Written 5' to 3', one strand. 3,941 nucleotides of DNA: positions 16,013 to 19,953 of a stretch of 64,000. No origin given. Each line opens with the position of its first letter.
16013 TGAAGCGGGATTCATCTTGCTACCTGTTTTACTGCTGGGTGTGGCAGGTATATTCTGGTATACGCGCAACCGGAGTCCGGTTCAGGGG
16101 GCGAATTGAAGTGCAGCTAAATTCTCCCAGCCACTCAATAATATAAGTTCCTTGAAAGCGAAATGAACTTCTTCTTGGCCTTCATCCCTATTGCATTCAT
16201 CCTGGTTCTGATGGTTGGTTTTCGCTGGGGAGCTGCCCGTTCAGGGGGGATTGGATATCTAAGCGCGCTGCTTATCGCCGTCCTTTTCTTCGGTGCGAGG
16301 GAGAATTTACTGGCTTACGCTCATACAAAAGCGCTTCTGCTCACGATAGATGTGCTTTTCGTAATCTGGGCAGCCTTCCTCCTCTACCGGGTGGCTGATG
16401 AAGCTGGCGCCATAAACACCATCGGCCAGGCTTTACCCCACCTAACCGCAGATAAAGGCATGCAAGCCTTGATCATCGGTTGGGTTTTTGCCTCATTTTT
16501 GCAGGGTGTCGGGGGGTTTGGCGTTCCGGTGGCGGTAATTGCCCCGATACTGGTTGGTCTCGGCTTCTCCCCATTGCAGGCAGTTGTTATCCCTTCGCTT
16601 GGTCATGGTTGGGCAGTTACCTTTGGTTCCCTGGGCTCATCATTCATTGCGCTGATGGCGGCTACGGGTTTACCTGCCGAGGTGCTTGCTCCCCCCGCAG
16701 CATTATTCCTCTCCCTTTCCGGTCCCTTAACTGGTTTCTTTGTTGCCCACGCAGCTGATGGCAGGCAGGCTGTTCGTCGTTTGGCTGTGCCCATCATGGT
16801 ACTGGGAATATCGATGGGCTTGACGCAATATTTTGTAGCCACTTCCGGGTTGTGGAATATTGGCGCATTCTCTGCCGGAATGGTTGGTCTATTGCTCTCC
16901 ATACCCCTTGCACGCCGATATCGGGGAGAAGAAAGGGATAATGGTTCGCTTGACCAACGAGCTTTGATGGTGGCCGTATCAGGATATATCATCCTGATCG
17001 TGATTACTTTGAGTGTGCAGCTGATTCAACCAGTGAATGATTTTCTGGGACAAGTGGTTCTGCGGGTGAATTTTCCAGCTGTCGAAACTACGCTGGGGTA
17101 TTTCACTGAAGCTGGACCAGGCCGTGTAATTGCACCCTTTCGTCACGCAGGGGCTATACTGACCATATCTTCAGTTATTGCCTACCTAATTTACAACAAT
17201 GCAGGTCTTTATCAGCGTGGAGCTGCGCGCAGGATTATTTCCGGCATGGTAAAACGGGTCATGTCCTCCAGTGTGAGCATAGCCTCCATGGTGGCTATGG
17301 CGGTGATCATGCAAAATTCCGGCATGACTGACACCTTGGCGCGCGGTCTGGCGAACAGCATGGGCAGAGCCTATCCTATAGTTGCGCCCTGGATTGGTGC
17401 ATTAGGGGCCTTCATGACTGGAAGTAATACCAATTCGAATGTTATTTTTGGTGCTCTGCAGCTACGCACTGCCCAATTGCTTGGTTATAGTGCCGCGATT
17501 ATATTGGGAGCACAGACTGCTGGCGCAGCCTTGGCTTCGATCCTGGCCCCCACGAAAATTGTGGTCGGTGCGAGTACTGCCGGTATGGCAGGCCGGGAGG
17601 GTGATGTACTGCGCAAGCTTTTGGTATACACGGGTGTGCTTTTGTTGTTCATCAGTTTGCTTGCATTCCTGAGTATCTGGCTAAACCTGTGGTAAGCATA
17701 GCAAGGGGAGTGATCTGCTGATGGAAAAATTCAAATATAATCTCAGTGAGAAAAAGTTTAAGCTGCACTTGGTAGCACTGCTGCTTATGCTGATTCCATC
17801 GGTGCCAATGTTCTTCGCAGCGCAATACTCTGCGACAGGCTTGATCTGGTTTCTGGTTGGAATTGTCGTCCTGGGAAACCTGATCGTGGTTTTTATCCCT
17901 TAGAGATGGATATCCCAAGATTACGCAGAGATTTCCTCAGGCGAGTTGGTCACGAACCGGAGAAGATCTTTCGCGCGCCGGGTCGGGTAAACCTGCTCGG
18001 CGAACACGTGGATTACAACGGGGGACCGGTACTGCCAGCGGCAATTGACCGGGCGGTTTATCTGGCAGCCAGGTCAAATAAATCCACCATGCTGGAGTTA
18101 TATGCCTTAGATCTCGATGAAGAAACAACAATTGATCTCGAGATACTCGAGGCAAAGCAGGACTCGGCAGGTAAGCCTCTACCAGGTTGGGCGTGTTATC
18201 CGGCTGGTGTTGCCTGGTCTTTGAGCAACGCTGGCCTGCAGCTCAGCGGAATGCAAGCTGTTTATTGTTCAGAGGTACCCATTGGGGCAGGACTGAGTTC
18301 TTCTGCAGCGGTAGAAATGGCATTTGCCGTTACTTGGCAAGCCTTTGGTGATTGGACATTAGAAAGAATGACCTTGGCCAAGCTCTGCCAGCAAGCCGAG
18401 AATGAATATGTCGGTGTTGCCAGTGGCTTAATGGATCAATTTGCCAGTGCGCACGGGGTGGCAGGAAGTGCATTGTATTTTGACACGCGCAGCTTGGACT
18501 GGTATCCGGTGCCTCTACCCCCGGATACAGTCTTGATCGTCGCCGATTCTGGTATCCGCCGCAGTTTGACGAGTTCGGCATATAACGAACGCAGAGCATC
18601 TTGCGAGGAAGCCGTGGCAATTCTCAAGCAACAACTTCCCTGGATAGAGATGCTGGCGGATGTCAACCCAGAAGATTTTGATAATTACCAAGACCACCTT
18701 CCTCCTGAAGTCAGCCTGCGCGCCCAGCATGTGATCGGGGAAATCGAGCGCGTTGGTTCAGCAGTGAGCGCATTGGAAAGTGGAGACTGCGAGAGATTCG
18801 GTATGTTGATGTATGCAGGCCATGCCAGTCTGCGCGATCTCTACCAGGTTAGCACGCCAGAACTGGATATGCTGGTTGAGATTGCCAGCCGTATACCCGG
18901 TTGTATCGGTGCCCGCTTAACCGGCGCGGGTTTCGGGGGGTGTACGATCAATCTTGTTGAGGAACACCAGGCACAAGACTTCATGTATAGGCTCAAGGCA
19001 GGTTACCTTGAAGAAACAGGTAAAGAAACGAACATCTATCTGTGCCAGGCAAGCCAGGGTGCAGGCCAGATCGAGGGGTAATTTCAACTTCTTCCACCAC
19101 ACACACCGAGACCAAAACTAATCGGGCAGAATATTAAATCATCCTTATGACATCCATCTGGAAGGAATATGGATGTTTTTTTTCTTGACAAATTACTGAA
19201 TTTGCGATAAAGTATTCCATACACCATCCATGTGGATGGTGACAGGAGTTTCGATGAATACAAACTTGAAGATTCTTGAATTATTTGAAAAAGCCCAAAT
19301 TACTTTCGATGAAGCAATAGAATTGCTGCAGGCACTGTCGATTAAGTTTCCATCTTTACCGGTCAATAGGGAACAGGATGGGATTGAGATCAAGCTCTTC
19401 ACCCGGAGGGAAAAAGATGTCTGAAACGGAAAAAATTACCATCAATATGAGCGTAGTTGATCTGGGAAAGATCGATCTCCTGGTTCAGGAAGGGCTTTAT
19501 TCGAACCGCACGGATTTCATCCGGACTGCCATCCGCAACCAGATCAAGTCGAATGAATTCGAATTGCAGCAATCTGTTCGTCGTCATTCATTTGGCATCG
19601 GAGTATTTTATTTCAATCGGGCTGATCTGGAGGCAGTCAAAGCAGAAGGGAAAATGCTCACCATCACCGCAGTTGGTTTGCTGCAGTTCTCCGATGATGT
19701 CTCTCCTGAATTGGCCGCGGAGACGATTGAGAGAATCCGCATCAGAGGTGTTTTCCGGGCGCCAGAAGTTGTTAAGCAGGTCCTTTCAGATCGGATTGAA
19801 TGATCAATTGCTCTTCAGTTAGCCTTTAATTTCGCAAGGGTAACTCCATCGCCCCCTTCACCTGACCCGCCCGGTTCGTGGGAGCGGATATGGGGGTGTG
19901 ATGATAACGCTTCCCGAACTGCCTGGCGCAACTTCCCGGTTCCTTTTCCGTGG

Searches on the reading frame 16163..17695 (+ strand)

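Call 8: search_protein_families(library=pfam, proteins=[window:16163-17695:+])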
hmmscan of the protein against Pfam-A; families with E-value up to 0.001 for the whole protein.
window:16163-17695:+ (510 aa): 1 family
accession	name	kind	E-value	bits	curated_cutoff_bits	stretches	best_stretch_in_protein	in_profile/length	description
PF02652.20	Lactate_perm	-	3e-78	264.3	27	1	1-503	1-521/522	L-lactate permease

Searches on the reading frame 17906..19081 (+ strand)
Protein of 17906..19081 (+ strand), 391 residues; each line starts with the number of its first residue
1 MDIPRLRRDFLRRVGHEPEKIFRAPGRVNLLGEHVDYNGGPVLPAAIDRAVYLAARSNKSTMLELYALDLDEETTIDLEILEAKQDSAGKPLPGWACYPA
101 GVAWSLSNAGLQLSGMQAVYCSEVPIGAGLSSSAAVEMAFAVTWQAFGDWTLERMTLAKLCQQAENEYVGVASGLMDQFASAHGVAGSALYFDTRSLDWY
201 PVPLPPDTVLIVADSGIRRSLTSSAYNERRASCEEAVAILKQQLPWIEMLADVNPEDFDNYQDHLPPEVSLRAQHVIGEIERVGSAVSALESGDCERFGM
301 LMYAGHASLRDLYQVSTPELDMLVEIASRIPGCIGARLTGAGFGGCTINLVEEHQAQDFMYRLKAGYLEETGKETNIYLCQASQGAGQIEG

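Call 8: search_protein_families(library=pfam, proteins=[window:17906-19081:+])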
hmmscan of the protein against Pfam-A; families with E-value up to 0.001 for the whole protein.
window:17906-19081:+ (391 aa): 3 families
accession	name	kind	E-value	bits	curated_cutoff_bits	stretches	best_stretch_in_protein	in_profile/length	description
PF10509.15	GalKase_gal_bdg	-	1.6e-20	72.8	23.1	1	10-56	3-48/49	Galactokinase galactose-binding signature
PF00288.32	GHMP_kinases_N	-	2.3e-16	60.2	22.3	1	102-184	6-86/87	GHMP kinases N terminal domain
PF08544.19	GHMP_kinases_C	-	6.1e-10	39.8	21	1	287-362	2-78/85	GHMP kinases C terminal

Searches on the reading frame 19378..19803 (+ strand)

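Call 8: search_protein_families(library=pfam, proteins=[window:19378-19803:+])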
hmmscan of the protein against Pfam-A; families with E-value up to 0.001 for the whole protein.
window:19378-19803:+ (141 aa): 1 family
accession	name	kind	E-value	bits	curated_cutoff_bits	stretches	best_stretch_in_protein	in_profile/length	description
PF17723.7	RHH_8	-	1.5e-44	151.3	25.4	1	15-133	1-119/119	Ribbon-Helix-Helix transcriptional regulator family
